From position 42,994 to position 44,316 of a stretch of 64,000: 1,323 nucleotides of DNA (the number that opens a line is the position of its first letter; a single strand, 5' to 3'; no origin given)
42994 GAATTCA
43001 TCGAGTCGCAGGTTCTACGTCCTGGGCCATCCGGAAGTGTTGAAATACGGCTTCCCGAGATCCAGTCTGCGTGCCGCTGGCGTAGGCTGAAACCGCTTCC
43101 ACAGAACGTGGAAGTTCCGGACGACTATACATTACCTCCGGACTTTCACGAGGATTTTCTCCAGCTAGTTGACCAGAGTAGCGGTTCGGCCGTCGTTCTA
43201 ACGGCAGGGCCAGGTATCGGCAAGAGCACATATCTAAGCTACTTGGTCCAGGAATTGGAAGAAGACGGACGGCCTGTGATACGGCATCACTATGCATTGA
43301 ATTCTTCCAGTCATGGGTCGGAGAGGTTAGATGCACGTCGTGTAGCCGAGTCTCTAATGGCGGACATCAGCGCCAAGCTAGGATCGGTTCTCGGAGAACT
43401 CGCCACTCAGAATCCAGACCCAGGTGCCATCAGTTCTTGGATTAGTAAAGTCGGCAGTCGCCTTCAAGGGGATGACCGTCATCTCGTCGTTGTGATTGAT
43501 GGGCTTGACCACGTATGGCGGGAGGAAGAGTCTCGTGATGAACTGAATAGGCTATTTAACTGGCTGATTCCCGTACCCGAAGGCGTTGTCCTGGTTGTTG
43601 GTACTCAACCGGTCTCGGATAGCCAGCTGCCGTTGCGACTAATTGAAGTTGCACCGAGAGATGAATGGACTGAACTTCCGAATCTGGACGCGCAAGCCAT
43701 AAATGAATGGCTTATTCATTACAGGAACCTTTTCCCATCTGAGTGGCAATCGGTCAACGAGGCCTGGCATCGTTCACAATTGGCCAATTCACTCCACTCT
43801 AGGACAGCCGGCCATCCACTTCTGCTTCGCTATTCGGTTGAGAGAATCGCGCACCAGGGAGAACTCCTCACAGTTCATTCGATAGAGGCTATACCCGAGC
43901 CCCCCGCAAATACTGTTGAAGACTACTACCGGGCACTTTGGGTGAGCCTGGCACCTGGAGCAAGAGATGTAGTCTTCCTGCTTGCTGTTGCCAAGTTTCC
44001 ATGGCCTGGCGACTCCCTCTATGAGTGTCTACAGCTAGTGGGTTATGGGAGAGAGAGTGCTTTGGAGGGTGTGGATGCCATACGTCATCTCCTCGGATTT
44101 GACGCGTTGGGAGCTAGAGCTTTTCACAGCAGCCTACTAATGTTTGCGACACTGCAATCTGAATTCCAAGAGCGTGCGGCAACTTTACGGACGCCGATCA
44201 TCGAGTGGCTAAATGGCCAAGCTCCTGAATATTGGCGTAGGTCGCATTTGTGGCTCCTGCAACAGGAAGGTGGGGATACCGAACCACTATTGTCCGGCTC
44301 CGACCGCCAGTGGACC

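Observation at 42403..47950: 1457-aa Cap4/DUF4297-nuclease STAND NTPase (Avs-like) knocked out by an IS630 element; junction reconstructs in frame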

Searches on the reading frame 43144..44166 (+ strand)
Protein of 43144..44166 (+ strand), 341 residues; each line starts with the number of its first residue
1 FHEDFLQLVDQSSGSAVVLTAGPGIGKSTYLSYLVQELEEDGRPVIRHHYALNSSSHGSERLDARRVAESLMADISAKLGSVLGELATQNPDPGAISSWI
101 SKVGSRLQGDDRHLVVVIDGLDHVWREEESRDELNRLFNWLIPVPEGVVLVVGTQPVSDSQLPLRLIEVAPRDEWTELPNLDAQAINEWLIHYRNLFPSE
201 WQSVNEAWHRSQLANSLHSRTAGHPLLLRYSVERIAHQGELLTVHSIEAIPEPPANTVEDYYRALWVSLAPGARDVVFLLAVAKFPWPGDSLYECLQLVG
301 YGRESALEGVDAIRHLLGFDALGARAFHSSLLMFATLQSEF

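Call 95: search_dna_similar(query=window:43144-44166:+, collection=plasmids, mode=protein, max_evalue=0.001, max_rows=25)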
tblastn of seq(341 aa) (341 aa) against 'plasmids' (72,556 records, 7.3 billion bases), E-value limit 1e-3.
Records with a match: 48; places in all: 48; records where one place covers at least 80% of the query: 33.
Best place of each record, by identity: <60% 48.
By first word of the organism name: Leptospira 11; Cupriavidus 8; Klebsiella 7; Vibrio 4; Moraxella 3; Pseudoalteromonas 2; Roseibium 1; Pseudomonas 1; Serratia 1; Azonexus 1; and 9 more.
By predicted mobility (MOB-suite, as given by PLSDB): non-mobilizable 24; conjugative 19; mobilizable 5.
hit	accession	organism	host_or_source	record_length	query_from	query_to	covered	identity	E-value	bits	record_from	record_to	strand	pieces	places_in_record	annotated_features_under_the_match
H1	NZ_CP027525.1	Pseudoalteromonas carrageenovora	red alga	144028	1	340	100%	35.8%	3e-56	204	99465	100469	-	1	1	ATP-binding protein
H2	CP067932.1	Klebsiella pneumoniae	Homo sapiens,wound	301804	1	340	100%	35.4%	6e-54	197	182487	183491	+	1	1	ATP-binding protein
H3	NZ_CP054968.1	Klebsiella pneumoniae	Shatin WWTPs_94 WWTPs influent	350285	1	340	100%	35.4%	8e-54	197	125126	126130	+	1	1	ATP-binding protein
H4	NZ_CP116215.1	Klebsiella michiganensis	Homo sapiens,sputum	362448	1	340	100%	35.4%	9e-54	197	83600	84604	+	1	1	ATP-binding protein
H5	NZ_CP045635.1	Roseibium aggregatum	-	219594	1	334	98%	35.5%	6e-48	180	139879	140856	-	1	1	NACHT domain-containing protein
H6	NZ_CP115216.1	Pseudomonas aeruginosa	Homo sapiens,culture samples from human ...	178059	1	334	98%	34.6%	3e-49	184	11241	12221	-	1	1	ATP-binding protein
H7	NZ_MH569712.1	Serratia marcescens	-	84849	1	340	100%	33.6%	6e-49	183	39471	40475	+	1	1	ATP-binding protein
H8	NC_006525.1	Cupriavidus metallidurans CH34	-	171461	1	334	98%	33.8%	9e-48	179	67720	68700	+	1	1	ATP-binding protein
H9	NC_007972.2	Cupriavidus metallidurans CH34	-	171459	1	334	98%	33.8%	9e-48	179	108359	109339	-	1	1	ATP-binding protein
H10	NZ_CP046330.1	Cupriavidus metallidurans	sedimentation pond in a zinc factory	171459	1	334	98%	33.8%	9e-48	179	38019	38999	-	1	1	ATP-binding protein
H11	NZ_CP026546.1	Cupriavidus metallidurans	single cell,soil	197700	1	334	98%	33.8%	9e-48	179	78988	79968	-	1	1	ATP-binding protein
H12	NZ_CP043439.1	Cupriavidus campinensis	cell culture,soil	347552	1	334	96%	34.5%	1e-38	186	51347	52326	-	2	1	none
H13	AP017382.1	Moraxella osloensis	-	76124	3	341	99%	32.6%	3e-47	178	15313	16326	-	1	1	hypothetical protein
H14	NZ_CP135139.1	Moraxella sp. DOX410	sediment soil,sediment soil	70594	4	341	99%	32.7%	4e-47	177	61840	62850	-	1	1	ATP-binding protein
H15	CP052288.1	Klebsiella pneumoniae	Homo sapiens,blood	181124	1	341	100%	31.8%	2e-45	173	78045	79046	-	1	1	none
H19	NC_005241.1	Cupriavidus necator H16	-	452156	1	317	93%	26.9%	5e-5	53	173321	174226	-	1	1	avs1b: AVAST type 1 anti-phage system protease Avs1b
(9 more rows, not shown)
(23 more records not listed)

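Call 96: get_annotated_region(hit=H19, flank=9000)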
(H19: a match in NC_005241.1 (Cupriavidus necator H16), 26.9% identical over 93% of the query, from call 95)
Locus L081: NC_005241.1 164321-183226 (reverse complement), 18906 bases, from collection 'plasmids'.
description: Cupriavidus necator H16 megaplasmid pHG1, complete sequence
organism: Cupriavidus necator H16 (NCBI taxid 381666)
taxonomy: Bacteria; Pseudomonadota; Betaproteobacteria; Burkholderiales; Burkholderiaceae; Cupriavidus; Cupriavidus necator; Cupriavidus necator H16
host: -; source: -; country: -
typing (MOB-suite, as given by PLSDB): conjugative; replicon rep_cluster_120; relaxase MOBH,MOBP; mating-pair formation MPF_T
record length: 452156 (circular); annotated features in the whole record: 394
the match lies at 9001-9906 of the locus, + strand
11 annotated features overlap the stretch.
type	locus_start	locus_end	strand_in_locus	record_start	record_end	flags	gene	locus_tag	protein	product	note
CDS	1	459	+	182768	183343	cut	-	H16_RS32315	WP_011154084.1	cold shock and DUF1294 domain-containing protein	-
CDS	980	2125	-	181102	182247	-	-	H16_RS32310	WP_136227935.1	hypothetical protein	-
CDS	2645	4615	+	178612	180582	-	-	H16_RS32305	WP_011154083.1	AAA family ATPase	-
CDS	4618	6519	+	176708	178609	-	-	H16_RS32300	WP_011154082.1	ATP-dependent helicase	-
CDS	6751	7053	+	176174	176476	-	-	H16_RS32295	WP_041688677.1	hypothetical protein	-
CDS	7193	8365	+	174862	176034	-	avs1a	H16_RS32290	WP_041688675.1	AVAST type 1 anti-phage system MBL fold metallo-hydrolase Avs1a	-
CDS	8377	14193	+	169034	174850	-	avs1b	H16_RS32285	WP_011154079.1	AVAST type 1 anti-phage system protease Avs1b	-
CDS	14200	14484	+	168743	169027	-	avs1c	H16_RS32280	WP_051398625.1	AVAST type 1 anti-phage system protein Avs1c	-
CDS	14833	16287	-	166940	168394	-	-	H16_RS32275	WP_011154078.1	hypothetical protein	-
CDS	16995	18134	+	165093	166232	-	-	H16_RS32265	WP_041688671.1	hypothetical protein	-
CDS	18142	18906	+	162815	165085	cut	-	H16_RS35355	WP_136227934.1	hypothetical protein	-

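Call 97: get_annotated_region(hit=H2, flank=8000)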
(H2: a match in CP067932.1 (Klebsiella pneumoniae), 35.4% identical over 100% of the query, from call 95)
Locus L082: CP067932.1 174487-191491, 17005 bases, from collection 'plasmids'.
description: Klebsiella pneumoniae strain ARLG-3186 plasmid pC240_1, complete sequence
organism: Klebsiella pneumoniae (NCBI taxid 573)
taxonomy: Bacteria; Pseudomonadota; Gammaproteobacteria; Enterobacterales; Enterobacteriaceae; Klebsiella; Klebsiella pneumoniae
host: -; source: Homo sapiens,wound; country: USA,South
typing (MOB-suite, as given by PLSDB): conjugative; replicon IncHI1B; relaxase MOBH; mating-pair formation MPF_F
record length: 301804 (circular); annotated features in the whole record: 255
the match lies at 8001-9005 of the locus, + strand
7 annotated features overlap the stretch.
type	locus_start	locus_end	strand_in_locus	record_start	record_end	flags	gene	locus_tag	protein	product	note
CDS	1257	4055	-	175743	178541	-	-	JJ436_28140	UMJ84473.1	SEC-C domain-containing protein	-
CDS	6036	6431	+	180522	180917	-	-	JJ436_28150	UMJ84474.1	hypothetical protein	-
CDS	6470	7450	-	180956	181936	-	-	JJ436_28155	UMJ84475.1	IS5-like element ISKpn26 family transposase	-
CDS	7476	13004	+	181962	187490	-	-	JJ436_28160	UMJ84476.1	ATP-binding protein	-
CDS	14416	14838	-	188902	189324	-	-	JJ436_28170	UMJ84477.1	hypothetical protein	-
CDS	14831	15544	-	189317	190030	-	-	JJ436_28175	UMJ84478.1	hypothetical protein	-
CDS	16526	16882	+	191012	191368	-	-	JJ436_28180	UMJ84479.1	hypothetical protein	-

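Call 101: find_homologous_proteins(query=L081:8377-14193:+, max_evalue=1e-10)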
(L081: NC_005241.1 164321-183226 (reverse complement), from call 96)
Query L081:8377-14193:+ (1938 aa): 334 proteins with E <= 1e-10 among 8000 candidates; the best 120 are listed.
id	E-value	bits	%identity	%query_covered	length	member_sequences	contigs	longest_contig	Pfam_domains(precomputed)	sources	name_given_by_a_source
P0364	0.0e+0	4367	100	100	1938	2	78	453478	PF13365.13,PF13191.13,PF00089.33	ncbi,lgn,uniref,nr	ncbi:AVAST type 1 anti-phage system protease Avs1b (plasmid) [Cupriavidus necator H16]|uniref:Serine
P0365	0.0e+0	4012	92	100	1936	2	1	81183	PF13365.13,PF13191.13,PF00089.33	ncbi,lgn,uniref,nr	ncbi:AVAST type 1 anti-phage system protease Avs1b [Burkholderia ubonensis]|uniref:AVAST type 1 anti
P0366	0.0e+0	3812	88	100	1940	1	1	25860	PF13365.13,PF13191.13,PF00089.33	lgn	-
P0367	0.0e+0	3782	87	100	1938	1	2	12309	PF13365.13,PF13191.13,PF00089.33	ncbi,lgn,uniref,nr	ncbi:AVAST type 1 anti-phage system protease Avs1b [Ralstonia solanacearum]|uniref:AVAST type 1 anti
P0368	0.0e+0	3140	72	100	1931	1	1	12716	PF13365.13,PF13191.13,PF00089.33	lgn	-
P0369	0.0e+0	3123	71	100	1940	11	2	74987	PF13365.13,PF13191.13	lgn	-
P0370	0.0e+0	3107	71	100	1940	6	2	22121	PF13365.13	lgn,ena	-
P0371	0.0e+0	3097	71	100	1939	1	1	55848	PF13365.13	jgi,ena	-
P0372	0.0e+0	3088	71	100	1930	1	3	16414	PF13365.13,PF13191.13,PF00089.33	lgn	-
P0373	0.0e+0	3087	71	100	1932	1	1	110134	PF13365.13,PF13191.13,PF00089.33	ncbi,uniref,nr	ncbi:AVAST type 1 anti-phage system protease Avs1b [Chromobacterium violaceum]|uniref:AVAST type 1 a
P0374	0.0e+0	3083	71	100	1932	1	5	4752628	PF13365.13,PF13191.13,PF00089.33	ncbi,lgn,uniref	ncbi:AVAST type 1 anti-phage system protease Avs1b [Chromobacterium piscinae]|uniref:AVAST type 1 an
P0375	0.0e+0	3083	71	100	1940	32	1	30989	PF13365.13,PF13191.13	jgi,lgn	-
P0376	0.0e+0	3081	71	100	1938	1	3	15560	PF13365.13,PF13191.13,PF00089.33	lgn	-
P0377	0.0e+0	3052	70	100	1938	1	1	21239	PF13365.13,PF13191.13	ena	-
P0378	0.0e+0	3044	70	100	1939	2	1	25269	PF13365.13,PF13191.13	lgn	-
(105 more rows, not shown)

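Call 107: get_annotated_region(hit=H3, flank=7000)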
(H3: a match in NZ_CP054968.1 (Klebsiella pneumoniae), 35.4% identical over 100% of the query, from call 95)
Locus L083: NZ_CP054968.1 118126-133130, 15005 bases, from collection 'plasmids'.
description: Klebsiella pneumoniae strain STIN_94 plasmid unnamed1, complete sequence
organism: Klebsiella pneumoniae (NCBI taxid 573)
taxonomy: Bacteria; Pseudomonadota; Gammaproteobacteria; Enterobacterales; Enterobacteriaceae; Klebsiella; Klebsiella pneumoniae
host: -; source: Shatin WWTPs_94 WWTPs influent; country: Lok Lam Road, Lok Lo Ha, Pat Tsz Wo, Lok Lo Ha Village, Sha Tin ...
typing (MOB-suite, as given by PLSDB): conjugative; replicon IncFIB; relaxase MOBH; mating-pair formation MPF_F
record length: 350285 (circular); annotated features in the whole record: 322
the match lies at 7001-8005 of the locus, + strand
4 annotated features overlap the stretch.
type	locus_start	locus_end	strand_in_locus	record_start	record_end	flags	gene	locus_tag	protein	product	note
CDS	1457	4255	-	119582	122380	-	-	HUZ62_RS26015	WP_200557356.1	SEC-C metal-binding domain-containing protein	-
CDS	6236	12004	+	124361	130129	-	-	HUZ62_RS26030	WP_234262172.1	ATP-binding protein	-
CDS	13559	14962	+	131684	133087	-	-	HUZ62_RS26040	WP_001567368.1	ISNCY-like element ISKpn21 family transposase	GO:0006313 - DNA transposition [Evidence IEA]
CDS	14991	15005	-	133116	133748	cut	-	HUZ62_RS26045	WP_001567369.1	hypothetical protein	-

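Call 108: get_annotated_region(hit=H14, flank=7000)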
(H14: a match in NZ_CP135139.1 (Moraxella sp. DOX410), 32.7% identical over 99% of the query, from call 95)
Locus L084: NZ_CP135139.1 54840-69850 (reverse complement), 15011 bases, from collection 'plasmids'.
description: Moraxella sp. DOX410 plasmid unnamed1, complete sequence
organism: Moraxella sp. DOX410 (NCBI taxid 3076087)
taxonomy: Bacteria; Pseudomonadota; Gammaproteobacteria; Moraxellales; Moraxellaceae; Moraxella; Moraxella sp. DOX410
host: -; source: sediment soil,sediment soil; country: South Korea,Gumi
typing (MOB-suite, as given by PLSDB): non-mobilizable
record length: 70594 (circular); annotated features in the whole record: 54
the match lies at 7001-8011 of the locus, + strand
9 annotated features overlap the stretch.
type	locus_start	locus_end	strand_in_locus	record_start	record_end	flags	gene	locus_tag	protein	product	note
CDS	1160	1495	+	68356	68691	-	-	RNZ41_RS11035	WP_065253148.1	hypothetical protein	-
CDS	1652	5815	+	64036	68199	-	-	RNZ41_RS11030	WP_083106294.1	ATP-binding protein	-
CDS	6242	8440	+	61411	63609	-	-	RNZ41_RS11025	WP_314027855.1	ATP-binding protein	-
CDS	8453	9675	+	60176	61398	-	-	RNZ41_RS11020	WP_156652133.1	IS3 family transposase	-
CDS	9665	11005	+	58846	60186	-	-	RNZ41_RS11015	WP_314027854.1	Y-family DNA polymerase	-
CDS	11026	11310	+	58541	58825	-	-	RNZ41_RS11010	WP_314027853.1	SOS response-associated peptidase family protein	GO:0006974 - DNA damage response [Evidence IEA]; GO:0018142 - protein-DNA covalent cross-linking [Evidence IEA]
CDS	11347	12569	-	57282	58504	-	-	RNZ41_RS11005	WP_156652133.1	IS3 family transposase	-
CDS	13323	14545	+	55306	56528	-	-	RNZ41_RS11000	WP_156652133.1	IS3 family transposase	-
CDS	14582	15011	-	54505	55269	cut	-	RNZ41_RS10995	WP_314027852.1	hypothetical protein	-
